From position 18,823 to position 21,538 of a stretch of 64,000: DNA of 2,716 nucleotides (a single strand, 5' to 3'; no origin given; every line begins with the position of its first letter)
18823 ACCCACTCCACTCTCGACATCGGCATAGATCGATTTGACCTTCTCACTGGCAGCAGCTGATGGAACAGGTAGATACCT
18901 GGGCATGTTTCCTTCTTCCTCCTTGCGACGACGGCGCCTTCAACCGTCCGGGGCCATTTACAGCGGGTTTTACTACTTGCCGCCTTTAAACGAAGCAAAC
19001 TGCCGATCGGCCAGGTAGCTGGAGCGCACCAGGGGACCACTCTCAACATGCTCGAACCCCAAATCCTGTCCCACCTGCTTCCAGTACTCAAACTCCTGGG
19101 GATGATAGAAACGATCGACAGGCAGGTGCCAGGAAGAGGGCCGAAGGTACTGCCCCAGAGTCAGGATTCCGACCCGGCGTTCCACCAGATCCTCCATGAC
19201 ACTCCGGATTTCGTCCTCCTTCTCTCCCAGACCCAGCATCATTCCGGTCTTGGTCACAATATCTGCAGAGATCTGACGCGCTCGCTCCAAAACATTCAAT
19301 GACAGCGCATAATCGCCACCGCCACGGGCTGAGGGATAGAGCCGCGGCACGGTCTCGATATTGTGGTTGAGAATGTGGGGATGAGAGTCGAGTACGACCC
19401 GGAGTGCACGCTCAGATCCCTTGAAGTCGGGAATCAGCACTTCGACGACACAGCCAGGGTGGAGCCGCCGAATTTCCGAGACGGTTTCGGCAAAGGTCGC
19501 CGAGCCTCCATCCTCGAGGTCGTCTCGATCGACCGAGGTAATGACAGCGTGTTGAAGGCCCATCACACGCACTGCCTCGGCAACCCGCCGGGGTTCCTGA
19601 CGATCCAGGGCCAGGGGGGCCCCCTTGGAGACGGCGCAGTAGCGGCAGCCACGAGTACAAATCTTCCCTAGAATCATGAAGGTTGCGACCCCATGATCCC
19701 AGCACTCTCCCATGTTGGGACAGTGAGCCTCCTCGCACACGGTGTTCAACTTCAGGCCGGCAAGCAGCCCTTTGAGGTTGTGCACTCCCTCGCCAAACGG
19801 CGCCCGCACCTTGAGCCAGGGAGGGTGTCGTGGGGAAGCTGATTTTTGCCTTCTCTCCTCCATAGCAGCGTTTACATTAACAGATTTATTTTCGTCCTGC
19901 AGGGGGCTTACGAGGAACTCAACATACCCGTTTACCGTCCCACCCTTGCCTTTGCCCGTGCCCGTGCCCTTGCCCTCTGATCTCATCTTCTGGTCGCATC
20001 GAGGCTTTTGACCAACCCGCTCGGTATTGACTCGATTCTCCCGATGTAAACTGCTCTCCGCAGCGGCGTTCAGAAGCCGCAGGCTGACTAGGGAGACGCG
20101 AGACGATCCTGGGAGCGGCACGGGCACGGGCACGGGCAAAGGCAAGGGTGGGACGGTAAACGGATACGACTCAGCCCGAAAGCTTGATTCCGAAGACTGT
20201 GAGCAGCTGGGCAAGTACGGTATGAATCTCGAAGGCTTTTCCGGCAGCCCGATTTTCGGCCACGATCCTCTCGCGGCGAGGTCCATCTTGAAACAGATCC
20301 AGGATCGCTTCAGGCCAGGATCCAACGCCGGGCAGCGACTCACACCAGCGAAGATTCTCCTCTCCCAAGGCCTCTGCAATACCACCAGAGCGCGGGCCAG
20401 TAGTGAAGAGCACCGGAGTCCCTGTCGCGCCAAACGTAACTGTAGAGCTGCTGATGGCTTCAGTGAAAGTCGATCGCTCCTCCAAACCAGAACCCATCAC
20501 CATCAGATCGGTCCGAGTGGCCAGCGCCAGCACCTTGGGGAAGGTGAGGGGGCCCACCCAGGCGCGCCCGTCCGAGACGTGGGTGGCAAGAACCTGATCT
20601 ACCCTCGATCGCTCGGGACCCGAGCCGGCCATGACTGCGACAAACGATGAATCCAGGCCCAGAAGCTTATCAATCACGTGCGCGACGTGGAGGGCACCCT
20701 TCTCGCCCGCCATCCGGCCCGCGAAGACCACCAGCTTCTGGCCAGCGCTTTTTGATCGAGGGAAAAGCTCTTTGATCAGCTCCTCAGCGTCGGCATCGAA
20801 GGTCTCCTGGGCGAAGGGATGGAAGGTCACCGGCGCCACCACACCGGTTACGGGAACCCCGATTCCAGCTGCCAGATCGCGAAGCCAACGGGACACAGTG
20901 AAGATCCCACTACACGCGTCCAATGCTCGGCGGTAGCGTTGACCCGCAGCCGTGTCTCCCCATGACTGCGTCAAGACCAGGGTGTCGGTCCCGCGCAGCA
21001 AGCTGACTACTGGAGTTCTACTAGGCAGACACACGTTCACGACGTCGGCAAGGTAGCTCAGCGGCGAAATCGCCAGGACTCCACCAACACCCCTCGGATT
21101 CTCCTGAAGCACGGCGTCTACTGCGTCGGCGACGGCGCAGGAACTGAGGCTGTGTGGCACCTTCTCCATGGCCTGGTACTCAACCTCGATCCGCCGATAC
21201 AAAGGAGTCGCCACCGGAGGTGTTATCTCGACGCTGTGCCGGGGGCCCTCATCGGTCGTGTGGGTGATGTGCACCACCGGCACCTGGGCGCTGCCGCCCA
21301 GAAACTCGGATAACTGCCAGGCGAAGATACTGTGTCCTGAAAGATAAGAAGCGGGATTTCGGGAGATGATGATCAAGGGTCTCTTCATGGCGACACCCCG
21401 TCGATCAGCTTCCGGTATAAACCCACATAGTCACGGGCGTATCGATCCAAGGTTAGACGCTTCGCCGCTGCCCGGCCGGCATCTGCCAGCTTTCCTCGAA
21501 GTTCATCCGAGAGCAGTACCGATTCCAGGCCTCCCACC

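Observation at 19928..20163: Perfect 41-bp inverted repeat bracketing the whole lipA upstream intergenic region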

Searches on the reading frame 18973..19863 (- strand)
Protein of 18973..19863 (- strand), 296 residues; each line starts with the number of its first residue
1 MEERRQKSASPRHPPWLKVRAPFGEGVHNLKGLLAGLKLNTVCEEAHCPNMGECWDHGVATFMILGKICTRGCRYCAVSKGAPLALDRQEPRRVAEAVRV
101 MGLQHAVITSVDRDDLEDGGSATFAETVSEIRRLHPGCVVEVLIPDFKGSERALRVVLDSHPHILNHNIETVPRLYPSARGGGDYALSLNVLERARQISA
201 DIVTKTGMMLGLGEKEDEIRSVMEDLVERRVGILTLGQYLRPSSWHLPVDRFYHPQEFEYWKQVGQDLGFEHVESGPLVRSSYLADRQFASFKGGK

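Call 8: search_protein_families(library=pfam, proteins=[window:18973-19863:-], max_evalue=0.01)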
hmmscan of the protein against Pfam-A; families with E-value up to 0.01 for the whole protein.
window:18973-19863:- (296 aa): 2 families
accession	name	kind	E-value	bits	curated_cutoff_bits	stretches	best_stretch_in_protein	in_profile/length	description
PF04055.27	Radical_SAM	-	5.8e-18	66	29.5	1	63-226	1-166/166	Radical SAM superfamily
PF16881.10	LIAS_N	-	2.8e-10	41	27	1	4-48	52-96/96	N-terminal domain of lipoyl synthase of Radical_SAM family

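Call 12: find_encoding_contigs(protein=window:18973-19863:-, flank=5000, max_places=10)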
Protein window:18973-19863:- (296 aa): 1 contig read that carries it; 1 place shown.
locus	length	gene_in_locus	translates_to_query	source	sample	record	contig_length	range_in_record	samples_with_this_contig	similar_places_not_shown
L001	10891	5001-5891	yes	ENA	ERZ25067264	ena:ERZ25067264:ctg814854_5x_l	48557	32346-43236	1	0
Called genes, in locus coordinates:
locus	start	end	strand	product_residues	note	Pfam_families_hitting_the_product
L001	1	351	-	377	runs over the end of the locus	PF02126:PTE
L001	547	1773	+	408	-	PF13439:Glyco_transf_4, PF13579:Glyco_trans_4_4, PF13524:Glyco_trans_1_2 (faint), PF00534:Glycos_transf_1, PF13692:Glyco_trans_1_4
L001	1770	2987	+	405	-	PF00534:Glycos_transf_1, PF13692:Glyco_trans_1_4 (weak)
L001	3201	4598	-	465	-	PF13701:DDE_Tnp_1_4, PF01609:DDE_Tnp_1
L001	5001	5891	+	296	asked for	PF16881:LIAS_N, PF04055:Radical_SAM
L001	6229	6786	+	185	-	PF02627:CMD (faint)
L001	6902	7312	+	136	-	PF20791:Acyl-ACP_TE_C (weak), PF13279:4HBT_2, PF03061:4HBT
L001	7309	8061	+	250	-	PF00702:Hydrolase, PF13419:HAD_2, PF13242:Hydrolase_like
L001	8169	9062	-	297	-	PF05762:VWA_CoxE, PF13768:VWA_3, PF00092:VWA, PF13519:VWA_2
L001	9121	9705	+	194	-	-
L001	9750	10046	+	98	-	-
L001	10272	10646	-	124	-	PF02667:SCFA_trans, PF03806:ABG_transport (weak)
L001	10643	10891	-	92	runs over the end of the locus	PF02667:SCFA_trans (faint)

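Call 19: find_related_loci(query=window:18973-19863:-, collection=genome_contigs, flank=5000)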
Query window:18973-19863:- (296 aa) in genome_contigs; peptide patterns used: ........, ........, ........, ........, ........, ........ (x = any residue, [..] = any of these).
599 stretches matched a pattern (row limit reached: there are more); 572 encode a relative of the query (tblastn E <= 1e-3); the best 80 are kept; 80 distinct loci.
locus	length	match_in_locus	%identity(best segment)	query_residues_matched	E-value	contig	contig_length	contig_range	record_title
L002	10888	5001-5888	94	1-296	0e+0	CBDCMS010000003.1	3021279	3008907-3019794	MAG: Acidobacteriota bacterium isolate d2208f9c-dc62-4c60-9894-974f31c88c53 genome assembly, contig: contig_3, whole gen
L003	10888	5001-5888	95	1-296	0e+0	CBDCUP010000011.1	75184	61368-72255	MAG: Acidobacteriota bacterium isolate 16872849-4fb5-44c6-903f-51e044fd3cdf genome assembly, contig: contig_11, whole ge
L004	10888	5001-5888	92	1-296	0e+0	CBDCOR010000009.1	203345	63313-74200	MAG: Acidobacteriota bacterium isolate 12027c94-f6f4-4eaf-a87d-71b3b0204df9 genome assembly, contig: contig_9, whole gen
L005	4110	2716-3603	92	1-296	0e+0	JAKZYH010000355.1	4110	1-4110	MAG: Acidobacteriota bacterium isolate Langseth_Bin_00184 Langseth_Bin_00184_000000000355, whole genome shotgun sequence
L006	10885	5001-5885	92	1-295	0e+0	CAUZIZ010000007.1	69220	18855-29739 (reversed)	MAG: Acidobacteria bacterium UBA6911 isolate CB27_Tmax.123 genome assembly, contig: Ga0310121_10000161, whole genome sho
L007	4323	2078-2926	73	12-294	1e-149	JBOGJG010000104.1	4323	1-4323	MAG: Acidobacteriota bacterium isolate M3-S_metawrap_bin.129 k127_272337, whole genome shotgun sequence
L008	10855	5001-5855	71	12-296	5e-143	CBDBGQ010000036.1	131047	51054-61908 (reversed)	MAG: Acidobacteriota bacterium isolate 99973d5e-58a3-476f-9567-b4c4ba873066 genome assembly, contig: contig_36, whole ge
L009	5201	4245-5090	73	12-293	2e-144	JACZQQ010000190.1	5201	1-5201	MAG: Acidobacteria bacterium isolate B4D1T1 B4D1T1_NODE6407, whole genome shotgun sequence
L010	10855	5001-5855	70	12-296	7e-141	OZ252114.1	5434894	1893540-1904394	MAG: Acidobacteriota bacterium isolate 28223251-268b-4a32-9235-904b27f41ce0 genome assembly, chromosome: 1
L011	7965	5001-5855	69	12-296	7e-139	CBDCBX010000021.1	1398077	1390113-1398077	MAG: Acidobacteriota bacterium isolate 3beccde0-225e-480f-8752-c289bce3f7eb genome assembly, contig: contig_21, whole ge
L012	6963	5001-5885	72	1-293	2e-138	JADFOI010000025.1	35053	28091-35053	MAG: Acidobacteria bacterium isolate B68T1B8 B68T1B8_NODE1729, whole genome shotgun sequence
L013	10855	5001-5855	69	12-296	1e-138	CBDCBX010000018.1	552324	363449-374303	MAG: Acidobacteriota bacterium isolate 3beccde0-225e-480f-8752-c289bce3f7eb genome assembly, contig: contig_18, whole ge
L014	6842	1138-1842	70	4-238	2e-112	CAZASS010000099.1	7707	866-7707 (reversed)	MAG TPA_asm: uncultured Acidobacteriota bacterium isolate SRP092796_co5_812 genome assembly, contig: NODE_19798_length_7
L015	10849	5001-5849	61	14-296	4e-112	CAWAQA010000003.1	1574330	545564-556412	MAG: uncultured Acidobacteriota bacterium isolate MFD02840.bin.2.39 genome assembly, contig: contig_27270, whole genome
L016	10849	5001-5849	60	10-292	4e-112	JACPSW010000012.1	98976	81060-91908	MAG: Candidatus Rokuibacteriota bacterium isolate NC_groundwater_716_Ag_S-0.2um_69_13 S36_SO-2_scaffold_44414, whole gen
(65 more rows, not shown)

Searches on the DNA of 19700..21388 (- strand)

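Call 45: search_rna_families(source=window, start=19700, end=20400, threshold=evalue, max_evalue=1)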
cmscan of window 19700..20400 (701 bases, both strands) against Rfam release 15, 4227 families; matches with E-value up to 1: 0.
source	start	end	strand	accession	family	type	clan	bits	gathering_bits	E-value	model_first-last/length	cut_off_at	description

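Call 55: search_rna_families(source=L085, start=5200, end=6400, threshold=evalue, max_evalue=0.01)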
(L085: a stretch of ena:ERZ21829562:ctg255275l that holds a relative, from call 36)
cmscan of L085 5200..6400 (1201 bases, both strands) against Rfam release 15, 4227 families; matches with E-value up to 0.01: 1.
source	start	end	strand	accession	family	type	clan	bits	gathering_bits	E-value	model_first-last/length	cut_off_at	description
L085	5391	5562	+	RF02003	group-II-D1D4-4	Intron;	CL00102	54.7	49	5e-11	1-138/138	no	Group II catalytic intron D1-D4-4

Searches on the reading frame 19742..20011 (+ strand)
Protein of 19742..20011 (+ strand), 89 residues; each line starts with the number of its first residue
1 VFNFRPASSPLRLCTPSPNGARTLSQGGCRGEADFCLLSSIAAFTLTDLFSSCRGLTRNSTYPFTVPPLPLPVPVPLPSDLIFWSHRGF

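Call 8: search_protein_families(library=pfam, proteins=[window:19742-20011:+], max_evalue=0.01)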
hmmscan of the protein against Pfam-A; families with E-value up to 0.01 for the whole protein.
window:19742-20011:+ (89 aa): 0 families

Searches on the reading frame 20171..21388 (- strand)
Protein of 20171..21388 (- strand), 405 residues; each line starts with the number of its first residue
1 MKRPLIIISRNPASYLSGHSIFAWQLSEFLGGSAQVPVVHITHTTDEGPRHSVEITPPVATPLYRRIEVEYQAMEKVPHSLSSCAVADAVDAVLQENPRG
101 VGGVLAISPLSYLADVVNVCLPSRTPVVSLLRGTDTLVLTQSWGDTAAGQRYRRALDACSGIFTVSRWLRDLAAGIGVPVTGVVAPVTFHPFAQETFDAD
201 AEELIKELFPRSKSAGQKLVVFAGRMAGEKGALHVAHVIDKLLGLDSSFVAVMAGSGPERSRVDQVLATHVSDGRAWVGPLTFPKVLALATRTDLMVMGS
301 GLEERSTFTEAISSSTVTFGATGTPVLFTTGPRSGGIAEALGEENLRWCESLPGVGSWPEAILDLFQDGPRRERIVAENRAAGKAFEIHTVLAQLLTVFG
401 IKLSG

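Call 8: search_protein_families(library=pfam, proteins=[window:20171-21388:-], max_evalue=0.01)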
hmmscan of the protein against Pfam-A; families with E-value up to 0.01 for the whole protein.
window:20171-21388:- (405 aa): 3 families
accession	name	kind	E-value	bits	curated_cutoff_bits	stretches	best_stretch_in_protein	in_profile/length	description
PF00534.26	Glycos_transf_1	-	2.1e-08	34.3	26.4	1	213-380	11-170/172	Glycosyl transferases group 1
PF13692.12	Glyco_trans_1_4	-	8.6e-06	26.5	27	1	218-367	2-141/142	Glycosyl transferases group 1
PF13439.12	Glyco_transf_4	-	0.0029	18.1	28.5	0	121-179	93-155/170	Glycosyltransferase Family 4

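Call 13: find_encoding_contigs(protein=window:20171-21388:-, flank=5000, max_places=10)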
Protein window:20171-21388:- (405 aa): no gene with exactly this product is on record in the collection.

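Call 34: find_homologous_proteins(query=window:20171-21388:-, max_evalue=1e-40)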
Query window:20171-21388:- (405 aa): 16 proteins with E <= 1e-40 among 8000 candidates.
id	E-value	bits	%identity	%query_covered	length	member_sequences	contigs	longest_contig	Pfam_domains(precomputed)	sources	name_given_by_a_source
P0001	2.6e-265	898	100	100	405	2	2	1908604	PF00534.27,PF13692.13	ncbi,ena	-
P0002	4.2e-235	798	89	100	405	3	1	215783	PF00534.27,PF13692.13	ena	-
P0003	8.1e-231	784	87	100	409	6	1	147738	PF00534.27,PF13692.13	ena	-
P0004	1.5e-229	780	87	100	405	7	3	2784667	PF00534.27,PF13692.13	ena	-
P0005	4.4e-225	765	85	100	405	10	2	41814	PF00534.27,PF13692.13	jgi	-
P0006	1.2e-193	662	74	100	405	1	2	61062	PF00534.27,PF13692.13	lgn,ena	-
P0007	5.8e-177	607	68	100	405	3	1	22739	PF00534.27,PF13692.13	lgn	-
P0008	2.3e-176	605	69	100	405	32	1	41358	PF00534.27,PF13692.13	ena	-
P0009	2.9e-173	595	68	100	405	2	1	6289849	PF00534.27,PF13439.13,PF13692.13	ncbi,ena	-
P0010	1.5e-172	592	68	100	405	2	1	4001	PF00534.27,PF13692.13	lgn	-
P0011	1.7e-172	592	67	100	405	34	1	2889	PF00534.27,PF13439.13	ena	-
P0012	1.4e-171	589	68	100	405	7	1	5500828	PF00534.27,PF13692.13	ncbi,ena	-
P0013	6.9e-171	587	67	100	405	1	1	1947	PF00534.27,PF13692.13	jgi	jgi:glycosyltransferase involved in cell wall biosynthesis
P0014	1.5e-169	583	65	100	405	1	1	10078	PF00534.27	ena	-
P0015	7.3e-140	485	88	61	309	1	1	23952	-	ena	-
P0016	3.7e-121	423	86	57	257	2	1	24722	PF00534.27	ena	-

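Call 35: find_encoding_contigs(protein=P0001, flank=4000, max_places=10)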
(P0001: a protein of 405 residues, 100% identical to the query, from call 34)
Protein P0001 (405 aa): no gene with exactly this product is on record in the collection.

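Call 36: find_encoding_contigs(protein=P0002, flank=4000, max_places=10)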
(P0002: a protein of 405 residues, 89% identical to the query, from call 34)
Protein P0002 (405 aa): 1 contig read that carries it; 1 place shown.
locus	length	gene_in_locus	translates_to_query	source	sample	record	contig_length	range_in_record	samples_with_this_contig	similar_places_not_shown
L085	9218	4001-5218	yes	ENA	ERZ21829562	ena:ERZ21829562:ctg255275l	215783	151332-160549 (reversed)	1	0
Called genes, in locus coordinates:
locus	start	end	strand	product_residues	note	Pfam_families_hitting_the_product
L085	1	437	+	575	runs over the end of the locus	PF01609:DDE_Tnp_1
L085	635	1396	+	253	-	PF04909:Amidohydro_2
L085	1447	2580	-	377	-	PF02126:PTE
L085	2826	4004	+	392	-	PF13439:Glyco_transf_4, PF00534:Glycos_transf_1, PF13692:Glyco_trans_1_4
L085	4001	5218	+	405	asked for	PF00534:Glycos_transf_1, PF13692:Glyco_trans_1_4 (weak)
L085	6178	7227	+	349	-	PF16881:LIAS_N, PF04055:Radical_SAM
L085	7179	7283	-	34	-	-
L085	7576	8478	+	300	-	PF14236:DruA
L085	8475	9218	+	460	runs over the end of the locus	PF03050:DDE_Tnp_IS66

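Call 37: find_encoding_contigs(protein=P0004, flank=4000, max_places=10)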
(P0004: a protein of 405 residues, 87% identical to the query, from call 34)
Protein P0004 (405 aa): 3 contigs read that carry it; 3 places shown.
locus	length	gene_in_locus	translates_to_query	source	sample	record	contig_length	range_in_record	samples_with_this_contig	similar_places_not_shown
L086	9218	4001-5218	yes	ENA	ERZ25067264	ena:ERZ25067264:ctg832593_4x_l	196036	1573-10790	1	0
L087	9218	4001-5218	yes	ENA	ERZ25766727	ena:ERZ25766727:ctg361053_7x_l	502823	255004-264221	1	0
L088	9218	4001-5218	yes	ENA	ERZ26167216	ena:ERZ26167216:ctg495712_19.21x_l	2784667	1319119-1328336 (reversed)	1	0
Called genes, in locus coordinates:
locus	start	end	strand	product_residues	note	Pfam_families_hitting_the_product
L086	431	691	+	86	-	-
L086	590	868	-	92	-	-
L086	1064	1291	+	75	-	-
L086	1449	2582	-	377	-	PF02126:PTE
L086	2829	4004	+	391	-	PF13439:Glyco_transf_4, PF00534:Glycos_transf_1, PF13692:Glyco_trans_1_4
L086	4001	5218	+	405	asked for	PF00534:Glycos_transf_1, PF13692:Glyco_trans_1_4 (weak)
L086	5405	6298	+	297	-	PF16881:LIAS_N, PF04055:Radical_SAM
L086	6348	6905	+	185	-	PF02627:CMD (weak)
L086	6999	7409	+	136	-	PF20791:Acyl-ACP_TE_C (weak), PF13279:4HBT_2, PF03061:4HBT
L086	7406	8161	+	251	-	PF00702:Hydrolase, PF13419:HAD_2, PF13242:Hydrolase_like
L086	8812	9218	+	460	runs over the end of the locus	PF01548:DEDD_Tnp_IS110, PF02371:Transposase_20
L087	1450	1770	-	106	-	PF02126:PTE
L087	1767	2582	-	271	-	PF02126:PTE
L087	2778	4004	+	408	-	PF13439:Glyco_transf_4, PF00534:Glycos_transf_1, PF13692:Glyco_trans_1_4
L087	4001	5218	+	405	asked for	PF00534:Glycos_transf_1, PF13692:Glyco_trans_1_4 (weak)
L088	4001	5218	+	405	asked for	PF00534:Glycos_transf_1, PF13692:Glyco_trans_1_4 (weak)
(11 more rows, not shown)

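Call 47: find_encoding_contigs(protein=P0003, flank=3000, max_places=10)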
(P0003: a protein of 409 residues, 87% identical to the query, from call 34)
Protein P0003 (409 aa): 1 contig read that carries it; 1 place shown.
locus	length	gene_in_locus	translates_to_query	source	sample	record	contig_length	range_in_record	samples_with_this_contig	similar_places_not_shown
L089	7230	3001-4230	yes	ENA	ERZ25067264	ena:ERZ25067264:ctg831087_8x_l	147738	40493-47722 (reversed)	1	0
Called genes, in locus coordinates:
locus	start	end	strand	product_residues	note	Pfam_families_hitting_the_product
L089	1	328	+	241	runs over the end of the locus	PF00034:Cytochrom_C (faint), PF03150:CCP_MauG, PF13442:Cytochrome_CBB3 (faint), PF06537:DHOR (faint), PF03150:CCP_MauG (weak)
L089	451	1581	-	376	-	PF02126:PTE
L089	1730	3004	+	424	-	PF13439:Glyco_transf_4 (weak), PF13579:Glyco_trans_4_4 (weak), PF00534:Glycos_transf_1, PF13692:Glyco_trans_1_4, PF13524:Glyco_trans_1_2 (weak)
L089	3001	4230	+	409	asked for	PF00534:Glycos_transf_1, PF13692:Glyco_trans_1_4 (weak)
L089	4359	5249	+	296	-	PF16881:LIAS_N, PF04055:Radical_SAM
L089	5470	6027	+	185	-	-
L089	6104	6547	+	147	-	PF20791:Acyl-ACP_TE_C (weak), PF13279:4HBT_2, PF03061:4HBT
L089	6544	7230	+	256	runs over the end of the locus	PF00702:Hydrolase, PF13419:HAD_2, PF13242:Hydrolase_like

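Call 48: find_encoding_contigs(protein=P0015, flank=3000, max_places=10)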
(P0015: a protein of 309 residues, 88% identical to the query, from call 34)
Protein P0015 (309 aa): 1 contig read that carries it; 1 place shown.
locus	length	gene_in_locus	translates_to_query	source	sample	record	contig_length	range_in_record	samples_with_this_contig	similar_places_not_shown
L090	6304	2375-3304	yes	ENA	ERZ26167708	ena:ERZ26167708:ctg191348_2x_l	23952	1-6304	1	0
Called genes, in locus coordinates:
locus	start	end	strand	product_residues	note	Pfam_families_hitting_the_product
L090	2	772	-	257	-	?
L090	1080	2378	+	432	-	PF13579:Glyco_trans_4_4, PF13439:Glyco_transf_4, PF00534:Glycos_transf_1, PF13692:Glyco_trans_1_4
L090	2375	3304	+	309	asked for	-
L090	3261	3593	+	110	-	-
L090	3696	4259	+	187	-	PF16881:LIAS_N, PF04055:Radical_SAM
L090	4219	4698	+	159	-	-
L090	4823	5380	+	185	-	PF02627:CMD (faint)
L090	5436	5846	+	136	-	PF20791:Acyl-ACP_TE_C (weak), PF13279:4HBT_2, PF03061:4HBT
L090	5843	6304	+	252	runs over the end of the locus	PF00702:Hydrolase, PF13419:HAD_2, PF13242:Hydrolase_like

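Call 49: find_encoding_contigs(protein=P0016, flank=3000, max_places=10)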
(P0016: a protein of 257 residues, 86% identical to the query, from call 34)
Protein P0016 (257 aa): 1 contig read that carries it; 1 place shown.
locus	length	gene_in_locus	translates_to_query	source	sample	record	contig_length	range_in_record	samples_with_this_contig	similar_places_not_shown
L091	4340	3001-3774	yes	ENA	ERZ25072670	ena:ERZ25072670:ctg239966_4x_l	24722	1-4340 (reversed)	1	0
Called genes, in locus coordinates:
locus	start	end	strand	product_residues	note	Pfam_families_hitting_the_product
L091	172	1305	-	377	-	PF02126:PTE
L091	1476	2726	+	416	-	PF13439:Glyco_transf_4, PF13579:Glyco_trans_4_4, PF00534:Glycos_transf_1, PF13692:Glyco_trans_1_4, PF13524:Glyco_trans_1_2 (weak)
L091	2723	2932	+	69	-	-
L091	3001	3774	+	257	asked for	PF00534:Glycos_transf_1 (weak)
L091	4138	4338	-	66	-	?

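Call 50: find_encoding_contigs(protein=P0006, flank=3000, max_places=10)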
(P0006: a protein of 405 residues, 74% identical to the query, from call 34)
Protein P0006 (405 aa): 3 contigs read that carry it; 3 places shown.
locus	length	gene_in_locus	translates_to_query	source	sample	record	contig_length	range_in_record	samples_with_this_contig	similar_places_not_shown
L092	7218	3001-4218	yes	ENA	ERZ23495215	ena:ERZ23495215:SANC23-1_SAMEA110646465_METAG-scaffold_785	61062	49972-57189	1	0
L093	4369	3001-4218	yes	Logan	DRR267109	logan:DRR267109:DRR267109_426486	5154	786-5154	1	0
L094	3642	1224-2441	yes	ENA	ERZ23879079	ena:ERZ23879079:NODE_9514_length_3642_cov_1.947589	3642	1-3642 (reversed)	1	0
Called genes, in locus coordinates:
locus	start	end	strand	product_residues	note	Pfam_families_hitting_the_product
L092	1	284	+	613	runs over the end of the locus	PF01436:NHL (faint), PF03150:CCP_MauG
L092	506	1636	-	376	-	PF02126:PTE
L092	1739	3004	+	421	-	PF13439:Glyco_transf_4, PF13579:Glyco_trans_4_4, PF00534:Glycos_transf_1, PF13692:Glyco_trans_1_4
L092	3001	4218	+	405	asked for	PF00534:Glycos_transf_1, PF13692:Glyco_trans_1_4 (weak)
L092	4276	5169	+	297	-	PF16881:LIAS_N, PF04055:Radical_SAM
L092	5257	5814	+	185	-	PF02627:CMD (faint)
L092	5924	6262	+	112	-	PF03061:4HBT, PF13279:4HBT_2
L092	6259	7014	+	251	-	PF00702:Hydrolase, PF13419:HAD_2, PF13242:Hydrolase_like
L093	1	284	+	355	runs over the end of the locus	?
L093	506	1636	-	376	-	PF02126:PTE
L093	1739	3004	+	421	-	PF13439:Glyco_transf_4, PF13579:Glyco_trans_4_4, PF00534:Glycos_transf_1, PF13692:Glyco_trans_1_4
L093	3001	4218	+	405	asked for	PF00534:Glycos_transf_1, PF13692:Glyco_trans_1_4 (weak)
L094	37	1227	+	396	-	PF13439:Glyco_transf_4, PF13579:Glyco_trans_4_4 (weak), PF00534:Glycos_transf_1, PF13692:Glyco_trans_1_4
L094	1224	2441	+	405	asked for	PF00534:Glycos_transf_1, PF13692:Glyco_trans_1_4 (weak)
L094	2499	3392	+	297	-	PF16881:LIAS_N, PF04055:Radical_SAM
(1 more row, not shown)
